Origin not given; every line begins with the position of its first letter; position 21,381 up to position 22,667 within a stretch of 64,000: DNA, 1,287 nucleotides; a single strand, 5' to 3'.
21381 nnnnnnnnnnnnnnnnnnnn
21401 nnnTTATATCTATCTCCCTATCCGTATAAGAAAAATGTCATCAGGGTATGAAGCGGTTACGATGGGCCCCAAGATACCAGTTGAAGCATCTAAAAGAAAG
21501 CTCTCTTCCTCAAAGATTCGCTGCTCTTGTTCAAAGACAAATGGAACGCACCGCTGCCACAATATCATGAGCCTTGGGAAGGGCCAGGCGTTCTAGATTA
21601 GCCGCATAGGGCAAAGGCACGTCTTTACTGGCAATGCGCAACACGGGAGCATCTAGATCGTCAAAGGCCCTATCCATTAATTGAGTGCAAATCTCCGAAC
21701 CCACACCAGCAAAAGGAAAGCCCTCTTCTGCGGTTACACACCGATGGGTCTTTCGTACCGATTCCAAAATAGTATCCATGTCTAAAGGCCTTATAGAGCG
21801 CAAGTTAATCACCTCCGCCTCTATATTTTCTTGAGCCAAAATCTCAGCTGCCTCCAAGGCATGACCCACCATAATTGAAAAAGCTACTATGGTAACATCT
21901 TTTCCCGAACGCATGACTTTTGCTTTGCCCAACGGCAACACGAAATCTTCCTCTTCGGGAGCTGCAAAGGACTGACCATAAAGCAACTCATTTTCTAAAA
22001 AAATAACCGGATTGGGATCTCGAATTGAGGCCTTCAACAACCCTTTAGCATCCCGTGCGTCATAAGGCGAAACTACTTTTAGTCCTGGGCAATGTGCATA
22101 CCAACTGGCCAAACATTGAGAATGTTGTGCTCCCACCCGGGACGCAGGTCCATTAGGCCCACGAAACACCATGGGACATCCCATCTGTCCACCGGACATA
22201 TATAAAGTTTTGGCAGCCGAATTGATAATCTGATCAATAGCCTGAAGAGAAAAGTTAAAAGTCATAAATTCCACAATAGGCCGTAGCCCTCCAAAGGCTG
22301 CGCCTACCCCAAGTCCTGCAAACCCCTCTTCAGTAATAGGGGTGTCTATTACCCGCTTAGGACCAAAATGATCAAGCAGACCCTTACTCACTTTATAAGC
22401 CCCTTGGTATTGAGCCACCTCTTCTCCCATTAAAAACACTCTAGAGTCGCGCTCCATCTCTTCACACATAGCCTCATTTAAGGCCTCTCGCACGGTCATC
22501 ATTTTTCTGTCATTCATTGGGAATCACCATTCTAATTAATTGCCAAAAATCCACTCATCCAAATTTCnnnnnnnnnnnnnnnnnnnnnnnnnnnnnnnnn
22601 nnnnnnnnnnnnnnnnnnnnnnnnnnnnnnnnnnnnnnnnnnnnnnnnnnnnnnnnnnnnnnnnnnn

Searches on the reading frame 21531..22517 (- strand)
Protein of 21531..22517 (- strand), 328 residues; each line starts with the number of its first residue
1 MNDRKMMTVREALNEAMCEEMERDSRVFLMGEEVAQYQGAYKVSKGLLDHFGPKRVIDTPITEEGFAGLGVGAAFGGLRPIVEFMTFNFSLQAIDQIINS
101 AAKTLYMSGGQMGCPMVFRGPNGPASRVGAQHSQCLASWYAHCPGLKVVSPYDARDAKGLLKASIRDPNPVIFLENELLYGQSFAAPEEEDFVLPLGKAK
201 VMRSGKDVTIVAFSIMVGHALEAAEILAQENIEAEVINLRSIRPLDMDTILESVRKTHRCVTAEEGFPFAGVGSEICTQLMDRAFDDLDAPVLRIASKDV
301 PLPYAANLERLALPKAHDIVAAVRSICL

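Call 20: list_cluster_members(proteins=[window:21531-22517:-, window:11450-12484:-, window:7359-7937:-, window:6819-7298:-, window:25808-28264:+, window:38423-40246:-, window:37914-38630:-, window:41297-43549:-, window:43609-44658:-, window:33208-35091:+])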
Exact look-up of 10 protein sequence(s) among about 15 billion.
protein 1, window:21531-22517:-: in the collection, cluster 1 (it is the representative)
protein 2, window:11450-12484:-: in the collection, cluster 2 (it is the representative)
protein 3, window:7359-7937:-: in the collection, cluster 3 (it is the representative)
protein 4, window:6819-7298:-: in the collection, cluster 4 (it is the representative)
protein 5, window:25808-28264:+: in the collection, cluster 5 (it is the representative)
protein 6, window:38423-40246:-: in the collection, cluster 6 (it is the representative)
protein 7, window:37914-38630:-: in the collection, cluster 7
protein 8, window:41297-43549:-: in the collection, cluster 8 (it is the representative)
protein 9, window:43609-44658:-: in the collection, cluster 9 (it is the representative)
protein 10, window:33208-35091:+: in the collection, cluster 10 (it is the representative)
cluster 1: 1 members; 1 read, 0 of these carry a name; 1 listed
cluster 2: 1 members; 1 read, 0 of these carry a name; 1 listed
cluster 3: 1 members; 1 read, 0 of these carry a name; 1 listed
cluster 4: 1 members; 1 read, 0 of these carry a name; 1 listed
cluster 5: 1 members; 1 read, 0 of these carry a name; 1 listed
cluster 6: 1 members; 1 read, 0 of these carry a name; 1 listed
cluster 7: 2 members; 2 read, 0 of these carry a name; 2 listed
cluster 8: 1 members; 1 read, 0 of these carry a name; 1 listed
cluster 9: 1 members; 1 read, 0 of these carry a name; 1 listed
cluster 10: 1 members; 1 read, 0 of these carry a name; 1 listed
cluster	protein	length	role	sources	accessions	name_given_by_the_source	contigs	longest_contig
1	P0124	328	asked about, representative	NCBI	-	-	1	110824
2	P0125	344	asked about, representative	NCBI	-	-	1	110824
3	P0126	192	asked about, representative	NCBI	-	-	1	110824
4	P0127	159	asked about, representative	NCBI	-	-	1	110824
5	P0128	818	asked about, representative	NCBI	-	-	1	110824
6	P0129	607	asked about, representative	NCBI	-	-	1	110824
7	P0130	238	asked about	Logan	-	-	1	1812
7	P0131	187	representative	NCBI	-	-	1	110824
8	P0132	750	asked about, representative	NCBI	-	-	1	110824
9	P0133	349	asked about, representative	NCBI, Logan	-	-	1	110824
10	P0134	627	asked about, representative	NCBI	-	-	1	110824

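Call 21: find_encoding_contigs(protein=P0133, flank=10000, max_places=10)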
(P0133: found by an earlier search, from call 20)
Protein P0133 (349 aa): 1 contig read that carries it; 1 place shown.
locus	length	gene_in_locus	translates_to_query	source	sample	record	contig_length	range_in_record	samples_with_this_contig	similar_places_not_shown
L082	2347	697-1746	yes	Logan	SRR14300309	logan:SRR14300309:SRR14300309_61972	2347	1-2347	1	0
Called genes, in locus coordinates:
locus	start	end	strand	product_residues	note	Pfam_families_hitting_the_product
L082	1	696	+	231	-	?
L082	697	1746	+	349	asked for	PF03743:TrbI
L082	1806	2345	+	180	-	?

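Call 22: find_encoding_contigs(protein=P0130, flank=10000, max_places=10)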
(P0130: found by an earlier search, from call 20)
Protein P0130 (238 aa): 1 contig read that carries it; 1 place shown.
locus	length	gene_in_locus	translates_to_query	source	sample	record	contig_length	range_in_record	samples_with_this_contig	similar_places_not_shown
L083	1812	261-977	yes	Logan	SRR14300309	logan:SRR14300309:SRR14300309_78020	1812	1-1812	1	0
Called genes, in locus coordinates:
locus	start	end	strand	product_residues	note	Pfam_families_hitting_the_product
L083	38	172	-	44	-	-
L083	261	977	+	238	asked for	-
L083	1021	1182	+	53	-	-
